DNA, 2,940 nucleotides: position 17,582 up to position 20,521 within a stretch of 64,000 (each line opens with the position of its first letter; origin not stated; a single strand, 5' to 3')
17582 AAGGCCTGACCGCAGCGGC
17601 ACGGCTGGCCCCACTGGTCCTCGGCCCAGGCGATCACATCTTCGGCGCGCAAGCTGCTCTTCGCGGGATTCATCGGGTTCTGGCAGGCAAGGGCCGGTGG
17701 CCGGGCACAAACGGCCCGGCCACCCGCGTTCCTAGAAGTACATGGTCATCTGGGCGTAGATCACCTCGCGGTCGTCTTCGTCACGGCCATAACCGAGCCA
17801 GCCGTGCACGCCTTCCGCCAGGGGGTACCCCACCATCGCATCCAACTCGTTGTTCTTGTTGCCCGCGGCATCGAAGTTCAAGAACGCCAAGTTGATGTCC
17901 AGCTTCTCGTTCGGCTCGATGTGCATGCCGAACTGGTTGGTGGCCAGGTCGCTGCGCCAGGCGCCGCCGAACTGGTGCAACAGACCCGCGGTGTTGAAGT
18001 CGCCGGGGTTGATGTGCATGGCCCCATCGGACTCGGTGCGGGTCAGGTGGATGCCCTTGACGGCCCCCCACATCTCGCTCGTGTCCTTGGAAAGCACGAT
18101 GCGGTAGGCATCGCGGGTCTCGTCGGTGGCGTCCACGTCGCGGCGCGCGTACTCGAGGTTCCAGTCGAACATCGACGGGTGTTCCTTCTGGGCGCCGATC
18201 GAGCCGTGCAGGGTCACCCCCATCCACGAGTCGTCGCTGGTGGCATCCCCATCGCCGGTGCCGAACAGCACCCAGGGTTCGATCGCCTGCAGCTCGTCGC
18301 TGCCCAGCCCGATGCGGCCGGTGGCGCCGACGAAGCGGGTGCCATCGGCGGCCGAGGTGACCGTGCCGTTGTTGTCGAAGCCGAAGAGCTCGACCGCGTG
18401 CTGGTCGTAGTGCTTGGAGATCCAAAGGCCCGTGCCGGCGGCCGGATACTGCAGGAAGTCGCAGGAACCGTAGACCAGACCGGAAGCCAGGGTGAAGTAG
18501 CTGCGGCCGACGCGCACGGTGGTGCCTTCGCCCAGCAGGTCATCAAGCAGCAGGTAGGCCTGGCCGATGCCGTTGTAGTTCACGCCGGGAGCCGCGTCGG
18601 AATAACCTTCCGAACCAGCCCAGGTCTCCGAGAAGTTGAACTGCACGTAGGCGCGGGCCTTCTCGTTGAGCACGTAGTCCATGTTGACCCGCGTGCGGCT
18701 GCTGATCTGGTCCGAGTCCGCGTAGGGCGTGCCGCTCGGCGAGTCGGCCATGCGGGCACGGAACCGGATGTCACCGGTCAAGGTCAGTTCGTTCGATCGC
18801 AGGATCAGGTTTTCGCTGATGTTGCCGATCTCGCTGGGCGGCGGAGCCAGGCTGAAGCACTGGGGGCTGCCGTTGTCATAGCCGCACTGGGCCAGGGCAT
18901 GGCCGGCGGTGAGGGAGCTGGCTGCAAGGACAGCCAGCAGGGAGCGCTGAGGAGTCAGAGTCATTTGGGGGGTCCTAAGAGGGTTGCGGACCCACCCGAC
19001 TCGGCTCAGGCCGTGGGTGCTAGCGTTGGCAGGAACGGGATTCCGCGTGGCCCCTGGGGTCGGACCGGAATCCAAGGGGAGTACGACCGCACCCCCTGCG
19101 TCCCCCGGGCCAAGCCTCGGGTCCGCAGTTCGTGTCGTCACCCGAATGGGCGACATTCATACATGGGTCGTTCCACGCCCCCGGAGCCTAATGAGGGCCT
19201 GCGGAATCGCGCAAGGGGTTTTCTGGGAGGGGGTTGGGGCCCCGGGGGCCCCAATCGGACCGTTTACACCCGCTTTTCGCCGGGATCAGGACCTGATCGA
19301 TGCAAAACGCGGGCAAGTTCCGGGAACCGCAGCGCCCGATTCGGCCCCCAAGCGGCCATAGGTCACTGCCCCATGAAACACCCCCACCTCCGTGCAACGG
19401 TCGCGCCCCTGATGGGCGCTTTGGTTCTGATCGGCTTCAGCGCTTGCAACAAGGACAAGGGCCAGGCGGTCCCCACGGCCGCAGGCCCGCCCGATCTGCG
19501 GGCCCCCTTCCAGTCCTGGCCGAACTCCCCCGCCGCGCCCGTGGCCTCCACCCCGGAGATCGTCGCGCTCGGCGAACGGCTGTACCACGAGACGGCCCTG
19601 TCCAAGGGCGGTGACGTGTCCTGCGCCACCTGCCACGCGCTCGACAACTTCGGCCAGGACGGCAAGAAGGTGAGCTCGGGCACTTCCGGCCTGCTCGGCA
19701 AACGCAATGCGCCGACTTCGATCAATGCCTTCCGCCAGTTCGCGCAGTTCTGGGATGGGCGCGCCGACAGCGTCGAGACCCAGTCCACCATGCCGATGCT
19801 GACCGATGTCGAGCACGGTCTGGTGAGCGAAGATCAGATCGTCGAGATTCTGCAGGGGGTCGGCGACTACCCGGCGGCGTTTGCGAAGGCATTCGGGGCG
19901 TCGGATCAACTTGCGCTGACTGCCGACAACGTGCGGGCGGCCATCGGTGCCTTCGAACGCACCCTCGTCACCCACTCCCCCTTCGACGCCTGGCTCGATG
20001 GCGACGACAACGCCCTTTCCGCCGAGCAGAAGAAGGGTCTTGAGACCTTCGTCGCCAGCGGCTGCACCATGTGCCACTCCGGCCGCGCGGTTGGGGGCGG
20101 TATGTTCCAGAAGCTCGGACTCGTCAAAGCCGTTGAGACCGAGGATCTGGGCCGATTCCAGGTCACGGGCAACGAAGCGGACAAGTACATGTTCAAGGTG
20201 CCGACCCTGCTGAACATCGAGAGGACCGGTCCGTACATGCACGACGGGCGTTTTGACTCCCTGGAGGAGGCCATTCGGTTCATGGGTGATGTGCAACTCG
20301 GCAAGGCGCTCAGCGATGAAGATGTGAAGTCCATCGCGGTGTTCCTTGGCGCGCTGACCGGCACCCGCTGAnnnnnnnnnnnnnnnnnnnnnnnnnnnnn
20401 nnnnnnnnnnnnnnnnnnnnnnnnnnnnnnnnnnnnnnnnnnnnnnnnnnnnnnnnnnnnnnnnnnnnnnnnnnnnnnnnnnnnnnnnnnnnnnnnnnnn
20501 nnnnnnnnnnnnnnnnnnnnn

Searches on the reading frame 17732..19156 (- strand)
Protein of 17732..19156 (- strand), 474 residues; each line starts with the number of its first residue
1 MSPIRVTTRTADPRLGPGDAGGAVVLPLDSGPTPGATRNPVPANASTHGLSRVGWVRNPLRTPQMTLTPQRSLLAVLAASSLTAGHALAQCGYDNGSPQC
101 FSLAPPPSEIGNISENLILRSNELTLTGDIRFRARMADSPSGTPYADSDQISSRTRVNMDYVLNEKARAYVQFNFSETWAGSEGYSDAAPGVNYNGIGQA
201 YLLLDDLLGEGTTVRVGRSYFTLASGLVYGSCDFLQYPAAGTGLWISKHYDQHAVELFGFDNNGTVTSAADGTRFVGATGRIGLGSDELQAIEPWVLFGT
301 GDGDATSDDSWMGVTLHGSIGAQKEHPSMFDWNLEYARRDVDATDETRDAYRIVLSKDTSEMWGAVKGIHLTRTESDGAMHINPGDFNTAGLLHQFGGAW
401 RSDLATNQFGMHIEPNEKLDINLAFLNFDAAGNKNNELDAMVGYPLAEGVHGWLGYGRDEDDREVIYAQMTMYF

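Call 29: search_protein_families(library=pfam, proteins=[window:17732-19156:-], max_evalue=0.01)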
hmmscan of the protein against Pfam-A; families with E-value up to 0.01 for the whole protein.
window:17732-19156:- (474 aa): 0 families

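Call 79: search_protein_families(library=ncbifam, proteins=[window:17732-19156:-], max_evalue=0.1)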
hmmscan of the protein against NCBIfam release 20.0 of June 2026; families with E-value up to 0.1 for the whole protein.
window:17732-19156:- (474 aa): 1 family
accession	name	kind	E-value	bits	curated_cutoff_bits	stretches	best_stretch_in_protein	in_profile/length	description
NF033939.0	DESULF_POR1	subfamily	0.0012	17.7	250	1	123-202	25-108/454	outer membrane homotrimeric porin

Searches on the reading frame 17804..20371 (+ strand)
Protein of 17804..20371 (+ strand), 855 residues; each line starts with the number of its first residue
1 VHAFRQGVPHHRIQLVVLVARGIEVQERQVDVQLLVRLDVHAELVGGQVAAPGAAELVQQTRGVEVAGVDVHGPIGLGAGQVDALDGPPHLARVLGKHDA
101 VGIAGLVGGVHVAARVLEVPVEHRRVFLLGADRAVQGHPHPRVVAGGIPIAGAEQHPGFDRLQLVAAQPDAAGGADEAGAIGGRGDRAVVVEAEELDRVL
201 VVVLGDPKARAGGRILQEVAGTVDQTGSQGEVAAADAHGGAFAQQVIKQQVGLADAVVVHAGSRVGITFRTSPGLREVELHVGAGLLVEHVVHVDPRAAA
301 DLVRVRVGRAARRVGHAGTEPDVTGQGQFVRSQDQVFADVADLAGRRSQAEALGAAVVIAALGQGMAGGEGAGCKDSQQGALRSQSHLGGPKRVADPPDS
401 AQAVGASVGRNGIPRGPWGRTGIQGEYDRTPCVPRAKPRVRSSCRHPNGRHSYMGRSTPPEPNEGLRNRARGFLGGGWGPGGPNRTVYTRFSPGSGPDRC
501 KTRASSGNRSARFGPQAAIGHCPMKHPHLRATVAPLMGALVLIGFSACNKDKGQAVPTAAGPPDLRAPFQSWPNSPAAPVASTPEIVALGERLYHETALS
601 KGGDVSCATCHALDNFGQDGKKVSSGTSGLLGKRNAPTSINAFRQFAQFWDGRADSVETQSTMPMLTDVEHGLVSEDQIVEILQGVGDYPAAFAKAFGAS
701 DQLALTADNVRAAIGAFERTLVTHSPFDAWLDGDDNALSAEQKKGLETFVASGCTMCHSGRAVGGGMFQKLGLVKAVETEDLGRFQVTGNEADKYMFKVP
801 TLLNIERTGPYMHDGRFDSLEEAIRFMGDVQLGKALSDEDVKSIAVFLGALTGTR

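Call 6: search_protein_families(library=pfam, proteins=[window:17804-20371:+], max_evalue=0.01)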
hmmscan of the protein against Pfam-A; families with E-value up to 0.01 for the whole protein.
window:17804-20371:+ (855 aa): 4 families
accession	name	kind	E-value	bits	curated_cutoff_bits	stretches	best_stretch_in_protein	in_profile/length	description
PF03150.19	CCP_MauG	-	9.8e-46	156.5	25.6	1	585-735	2-148/149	Di-haem cytochrome c peroxidase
PF00034.26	Cytochrom_C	-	0.00013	23.6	21.3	0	588-668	2-76/90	Cytochrome c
PF13442.11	Cytochrome_CBB3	-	0.0011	19.7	27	0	743-848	4-68/68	Cytochrome C oxidase, cbb3-type, subunit III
PF09086.16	DUF1924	-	0.0022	18.7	22.5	0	588-626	9-47/96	Domain of unknown function (DUF1924)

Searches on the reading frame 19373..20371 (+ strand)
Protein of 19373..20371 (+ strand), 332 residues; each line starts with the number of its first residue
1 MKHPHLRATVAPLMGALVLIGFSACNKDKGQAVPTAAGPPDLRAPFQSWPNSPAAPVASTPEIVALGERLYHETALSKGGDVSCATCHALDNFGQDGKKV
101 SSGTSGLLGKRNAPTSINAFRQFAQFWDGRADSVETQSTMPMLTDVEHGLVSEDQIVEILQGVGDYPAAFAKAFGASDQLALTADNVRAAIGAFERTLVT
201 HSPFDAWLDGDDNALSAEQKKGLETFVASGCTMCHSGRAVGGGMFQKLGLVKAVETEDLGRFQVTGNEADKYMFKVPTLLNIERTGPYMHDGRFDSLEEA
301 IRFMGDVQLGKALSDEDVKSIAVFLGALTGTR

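Call 53: find_homologous_proteins(query=window:19373-20371:+, max_evalue=1e-30)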
Query window:19373-20371:+ (332 aa): 5732 proteins with E <= 1e-30 among 8000 candidates; the best 120 are listed.
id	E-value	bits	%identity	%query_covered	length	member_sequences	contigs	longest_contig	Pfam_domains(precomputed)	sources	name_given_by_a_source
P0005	7.8e-221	750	100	100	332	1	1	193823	PF03150.20,PF00034.27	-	-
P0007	3.0e-140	485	74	87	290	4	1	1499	PF03150.20,PF13442.12,PF00034.27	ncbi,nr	ncbi:MAG TPA: cytochrome c peroxidase, partial [Planctomycetota bacterium]|nr:cytochrome c peroxidas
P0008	5.4e-137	475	70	92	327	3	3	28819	PF03150.20,PF00034.27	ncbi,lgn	-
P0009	3.6e-128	446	68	88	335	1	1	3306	PF03150.20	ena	-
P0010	4.5e-117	409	60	96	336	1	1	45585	PF03150.20,PF00034.27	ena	-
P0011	5.8e-116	406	58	99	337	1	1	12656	PF03150.20,PF00034.27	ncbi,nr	ncbi:MAG: cytochrome c peroxidase [Planctomycetota bacterium]|nr:cytochrome c peroxidase [Planctomyc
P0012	3.0e-105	370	57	91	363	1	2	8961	PF03150.20,PF13442.12,PF00034.27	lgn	-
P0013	8.2e-104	366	60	86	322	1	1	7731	PF03150.20,PF00034.27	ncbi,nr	ncbi:MAG: c-type cytochrome [Planctomycetes bacterium]|nr:c-type cytochrome [Planctomycetota bacteri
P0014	9.6e-104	365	55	97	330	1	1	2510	PF03150.20,PF00034.27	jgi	jgi:cytochrome c peroxidase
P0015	5.0e-103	363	66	77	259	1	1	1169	PF03150.20,PF00034.27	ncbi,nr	ncbi:MAG: c-type cytochrome, partial [Planctomycetes bacterium]|nr:c-type cytochrome [Planctomycetot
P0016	4.1e-100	353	59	84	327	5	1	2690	PF03150.20,PF00034.27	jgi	jgi:cytochrome c peroxidase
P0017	1.1e-98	349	59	84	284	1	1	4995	PF03150.20,PF00034.27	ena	-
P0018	4.1e-97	344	55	87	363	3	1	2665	PF03150.20,PF00034.27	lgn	-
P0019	1.3e-96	342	52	96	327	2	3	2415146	PF03150.20,PF00034.27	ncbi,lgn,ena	ncbi:MAG: cytochrome c peroxidase [Planctomycetota bacterium]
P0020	1.6e-96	342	55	87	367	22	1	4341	PF03150.20,PF00034.27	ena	-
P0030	7.2e-94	333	59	82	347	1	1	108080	PF03150.20,PF00034.27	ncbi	-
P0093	4.5e-87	311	55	80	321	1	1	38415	PF03150.20,PF00034.27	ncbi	-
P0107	5.0e-86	307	55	80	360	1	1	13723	PF03150.20,PF00034.27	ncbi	-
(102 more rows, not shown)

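Call 54: find_encoding_contigs(protein=P0008, flank=8000, max_places=3)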
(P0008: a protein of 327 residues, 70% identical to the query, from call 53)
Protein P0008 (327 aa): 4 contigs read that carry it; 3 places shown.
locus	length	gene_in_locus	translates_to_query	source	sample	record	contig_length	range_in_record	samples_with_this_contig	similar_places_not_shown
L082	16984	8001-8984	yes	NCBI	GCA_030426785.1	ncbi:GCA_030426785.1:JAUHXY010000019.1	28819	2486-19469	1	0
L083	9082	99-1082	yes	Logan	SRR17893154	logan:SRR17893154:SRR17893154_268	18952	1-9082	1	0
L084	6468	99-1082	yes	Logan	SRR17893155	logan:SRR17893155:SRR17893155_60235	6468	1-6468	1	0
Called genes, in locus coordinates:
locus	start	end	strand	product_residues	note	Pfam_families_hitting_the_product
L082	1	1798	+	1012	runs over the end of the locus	PF00515:TPR_1 (faint), PF13432:TPR_16 (weak), PF13525:YfiO (weak), PF09976:TPR_21, PF13424:TPR_12 (weak), PF13432:TPR_16 (weak), PF14559:TPR_19 (weak), PF13432:TPR_16 (weak), +6 more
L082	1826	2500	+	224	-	PF01618:MotA_ExbB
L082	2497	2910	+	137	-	PF02472:ExbD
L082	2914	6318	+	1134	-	PF13243:SQHop_cyclase_C (faint), PF26549:Tricorn_N (faint), PF07676:PD40 (weak)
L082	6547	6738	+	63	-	-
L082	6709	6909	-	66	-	-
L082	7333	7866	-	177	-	-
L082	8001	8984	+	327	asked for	PF03150:CCP_MauG, PF00034:Cytochrom_C (faint)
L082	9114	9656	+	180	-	PF11845:Tll0287-like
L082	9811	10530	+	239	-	PF13489:Methyltransf_23, PF01135:PCMT (weak), PF01209:Ubie_methyltran, PF08241:Methyltransf_11, PF08242:Methyltransf_12, PF13649:Methyltransf_25, PF13847:Methyltransf_31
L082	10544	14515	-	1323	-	PF00775:Dioxygenase_C (faint), PF13715:CarbopepD_reg_2 (faint), PF20598:DUF6795 (faint), PF09430:EMC7_beta-sandw (faint), PF10670:DUF4198 (faint), PF14686:fn3_3 (faint), PF13620:CarboxypepD_reg (weak), PF13620:CarboxypepD_reg, +1 more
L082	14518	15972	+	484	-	PF02321:OEP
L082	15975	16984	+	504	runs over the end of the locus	PF25917:BSH_RND (weak), PF00873:ACR_tran (weak)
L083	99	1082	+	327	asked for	PF03150:CCP_MauG, PF00034:Cytochrom_C (faint)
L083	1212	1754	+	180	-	PF11845:Tll0287-like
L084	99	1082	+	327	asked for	PF03150:CCP_MauG, PF00034:Cytochrom_C (faint)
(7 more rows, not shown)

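Call 55: find_encoding_contigs(protein=P0009, flank=8000, max_places=2)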
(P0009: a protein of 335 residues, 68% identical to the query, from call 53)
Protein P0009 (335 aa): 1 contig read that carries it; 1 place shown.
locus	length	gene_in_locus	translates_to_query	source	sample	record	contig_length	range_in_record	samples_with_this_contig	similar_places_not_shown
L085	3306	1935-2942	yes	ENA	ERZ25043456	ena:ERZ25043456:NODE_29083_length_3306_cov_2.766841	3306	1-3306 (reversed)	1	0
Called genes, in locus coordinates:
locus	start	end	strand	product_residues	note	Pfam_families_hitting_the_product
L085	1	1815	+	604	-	?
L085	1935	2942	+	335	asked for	PF03150:CCP_MauG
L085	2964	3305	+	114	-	?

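Call 56: find_encoding_contigs(protein=P0010, flank=8000, max_places=2)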
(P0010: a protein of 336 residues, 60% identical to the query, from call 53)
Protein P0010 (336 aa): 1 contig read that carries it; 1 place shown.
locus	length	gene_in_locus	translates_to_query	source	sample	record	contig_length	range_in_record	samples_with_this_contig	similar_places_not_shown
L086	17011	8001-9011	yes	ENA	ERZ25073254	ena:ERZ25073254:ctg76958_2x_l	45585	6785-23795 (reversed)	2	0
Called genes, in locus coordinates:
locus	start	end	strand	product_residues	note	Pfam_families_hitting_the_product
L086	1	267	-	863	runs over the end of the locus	PF23500:DUF7133, PF13442:Cytochrome_CBB3, PF00034:Cytochrom_C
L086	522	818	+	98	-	PF00936:BMC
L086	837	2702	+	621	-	PF00171:Aldedh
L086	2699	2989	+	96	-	PF00936:BMC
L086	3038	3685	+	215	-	PF27545:CsoS1D_N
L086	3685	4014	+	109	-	PF03319:EutN_CcmL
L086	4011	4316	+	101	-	PF03319:EutN_CcmL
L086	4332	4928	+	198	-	PF00936:BMC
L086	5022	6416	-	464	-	PF13701:DDE_Tnp_1_4, PF01609:DDE_Tnp_1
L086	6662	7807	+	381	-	PF00872:Transposase_mut, PF10551:MULE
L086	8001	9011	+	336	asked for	PF00034:Cytochrom_C (faint), PF03150:CCP_MauG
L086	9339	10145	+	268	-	-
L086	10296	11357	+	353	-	-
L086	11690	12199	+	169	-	PF01842:ACT, PF13291:ACT_4, PF13740:ACT_6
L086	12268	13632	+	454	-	PF05167:DUF711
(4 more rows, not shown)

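Call 71: find_encoding_contigs(protein=P0030, flank=10000, max_places=2)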
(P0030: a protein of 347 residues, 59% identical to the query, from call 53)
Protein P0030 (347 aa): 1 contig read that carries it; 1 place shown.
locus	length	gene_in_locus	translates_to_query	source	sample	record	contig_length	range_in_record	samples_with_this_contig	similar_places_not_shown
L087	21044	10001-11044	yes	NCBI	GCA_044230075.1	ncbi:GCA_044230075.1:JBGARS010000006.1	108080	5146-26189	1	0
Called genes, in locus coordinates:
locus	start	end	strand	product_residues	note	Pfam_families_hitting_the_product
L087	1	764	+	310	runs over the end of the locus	PF01040:UbiA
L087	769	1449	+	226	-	PF02397:Bac_transf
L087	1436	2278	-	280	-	PF03446:NAD_binding_2, PF03807:F420_oxidored (weak)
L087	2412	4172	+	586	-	-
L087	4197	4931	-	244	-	PF14622:Ribonucleas_3_3, PF00636:Ribonuclease_3, PF00035:dsrm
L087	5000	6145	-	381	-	PF22660:RS_preATP-grasp-like, PF02222:ATP-grasp, PF17769:PurK_C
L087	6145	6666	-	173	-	PF00731:AIRC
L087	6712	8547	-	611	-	PF00009:GTP_EFTU, PF01926:MMR_HSR1 (weak), PF03144:GTP_EFTU_D2, PF22042:EF-G_D2, PF00679:EFG_C, PF21018:BipA_C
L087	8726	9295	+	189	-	PF02698:DUF218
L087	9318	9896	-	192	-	PF02545:Maf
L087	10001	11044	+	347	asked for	PF00034:Cytochrom_C (faint), PF03150:CCP_MauG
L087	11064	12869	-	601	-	PF00664:ABC_membrane, PF00005:ABC_tran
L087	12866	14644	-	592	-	PF00664:ABC_membrane, PF00005:ABC_tran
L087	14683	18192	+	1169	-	-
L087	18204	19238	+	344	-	-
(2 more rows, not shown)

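Call 81: find_encoding_contigs(protein=P0093, flank=10000, max_places=2)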
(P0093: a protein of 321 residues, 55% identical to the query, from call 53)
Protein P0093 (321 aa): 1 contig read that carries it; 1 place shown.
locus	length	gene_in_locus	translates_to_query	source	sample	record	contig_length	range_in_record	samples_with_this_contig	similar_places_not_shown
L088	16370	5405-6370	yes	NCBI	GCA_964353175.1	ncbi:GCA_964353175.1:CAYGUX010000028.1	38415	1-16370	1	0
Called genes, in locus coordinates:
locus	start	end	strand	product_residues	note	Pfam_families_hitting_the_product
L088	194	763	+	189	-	PF02620:YceD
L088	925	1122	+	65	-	PF01783:Ribosomal_L32p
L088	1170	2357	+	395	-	PF02504:FA_synthesis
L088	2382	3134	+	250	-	PF00106:adh_short, PF08659:KR, PF01370:Epimerase (weak), PF13561:adh_short_C2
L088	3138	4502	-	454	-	PF03772:Competence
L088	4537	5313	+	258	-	PF01435:Peptidase_M48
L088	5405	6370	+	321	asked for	PF00034:Cytochrom_C (faint), PF03150:CCP_MauG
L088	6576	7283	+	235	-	PF00696:AA_kinase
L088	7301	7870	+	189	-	PF01765:RRF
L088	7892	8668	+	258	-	PF01255:Prenyltransf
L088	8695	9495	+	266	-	PF01148:CTP_transf_1, PF01864:CarS-like (weak)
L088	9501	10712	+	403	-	PF02670:DXP_reductoisom, PF08436:DXP_redisom_C, PF13288:DXPR_C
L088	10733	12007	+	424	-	PF02163:Peptidase_M50, PF00595:PDZ (weak), PF13180:PDZ_2, PF17820:PDZ_6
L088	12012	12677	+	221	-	PF00814:TsaD (weak)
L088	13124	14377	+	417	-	PF07498:Rho_N, PF07497:Rho_RNA_bind, PF00006:ATP-synt_ab, PF01637:ATPase_2 (weak)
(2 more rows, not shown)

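Call 82: find_encoding_contigs(protein=P0107, flank=10000, max_places=2)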
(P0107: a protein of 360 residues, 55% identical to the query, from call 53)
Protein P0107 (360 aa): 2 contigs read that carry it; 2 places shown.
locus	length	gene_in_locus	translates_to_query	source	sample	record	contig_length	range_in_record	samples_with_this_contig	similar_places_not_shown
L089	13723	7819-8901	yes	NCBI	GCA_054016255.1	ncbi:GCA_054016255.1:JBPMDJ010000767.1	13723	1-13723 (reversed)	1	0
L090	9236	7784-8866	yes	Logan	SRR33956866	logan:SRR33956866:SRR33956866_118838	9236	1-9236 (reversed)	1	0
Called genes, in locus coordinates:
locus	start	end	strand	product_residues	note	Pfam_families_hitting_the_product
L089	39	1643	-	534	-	PF14312:FG-GAP_2 (faint), PF13517:FG-GAP_3 (faint), PF01839:FG-GAP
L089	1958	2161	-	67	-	PF04102:SlyX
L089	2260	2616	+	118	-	PF01627:Hpt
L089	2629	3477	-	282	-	PF28502:PAB_middle, PF28503:PAB_C (weak)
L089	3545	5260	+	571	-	PF02463:SMC_N, PF13476:AAA_23, PF13304:AAA_21 (faint)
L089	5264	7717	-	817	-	PF00696:AA_kinase, PF01842:ACT (faint), PF22468:ACT_9, PF13840:ACT_7, PF22468:ACT_9, PF03447:NAD_binding_3, PF00742:Homoserine_dh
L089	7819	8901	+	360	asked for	PF00034:Cytochrom_C (faint), PF03150:CCP_MauG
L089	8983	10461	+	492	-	PF00370:FGGY_N, PF02782:FGGY_C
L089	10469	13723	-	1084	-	?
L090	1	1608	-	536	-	?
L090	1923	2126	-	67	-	PF04102:SlyX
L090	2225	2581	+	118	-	PF01627:Hpt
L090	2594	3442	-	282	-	PF28502:PAB_middle, PF28503:PAB_C (weak)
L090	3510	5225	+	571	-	PF02463:SMC_N, PF13476:AAA_23, PF13304:AAA_21 (faint)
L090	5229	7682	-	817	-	PF00696:AA_kinase, PF01842:ACT (faint), PF22468:ACT_9, PF13840:ACT_7, PF22468:ACT_9, PF03447:NAD_binding_3, PF00742:Homoserine_dh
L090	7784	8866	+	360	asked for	PF00034:Cytochrom_C (faint), PF03150:CCP_MauG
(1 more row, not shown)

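Call 83: find_encoding_contigs(protein=P0007, flank=3000, max_places=3)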
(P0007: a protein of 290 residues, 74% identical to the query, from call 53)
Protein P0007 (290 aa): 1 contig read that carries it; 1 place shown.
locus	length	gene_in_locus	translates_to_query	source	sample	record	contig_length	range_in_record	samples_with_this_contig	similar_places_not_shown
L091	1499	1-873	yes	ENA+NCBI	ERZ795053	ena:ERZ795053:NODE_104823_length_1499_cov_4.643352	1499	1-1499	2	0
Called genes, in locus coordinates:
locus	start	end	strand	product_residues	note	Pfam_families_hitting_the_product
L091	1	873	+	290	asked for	PF03150:CCP_MauG, PF00034:Cytochrom_C (faint), PF13442:Cytochrome_CBB3 (faint)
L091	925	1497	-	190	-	PF03600:CitMHS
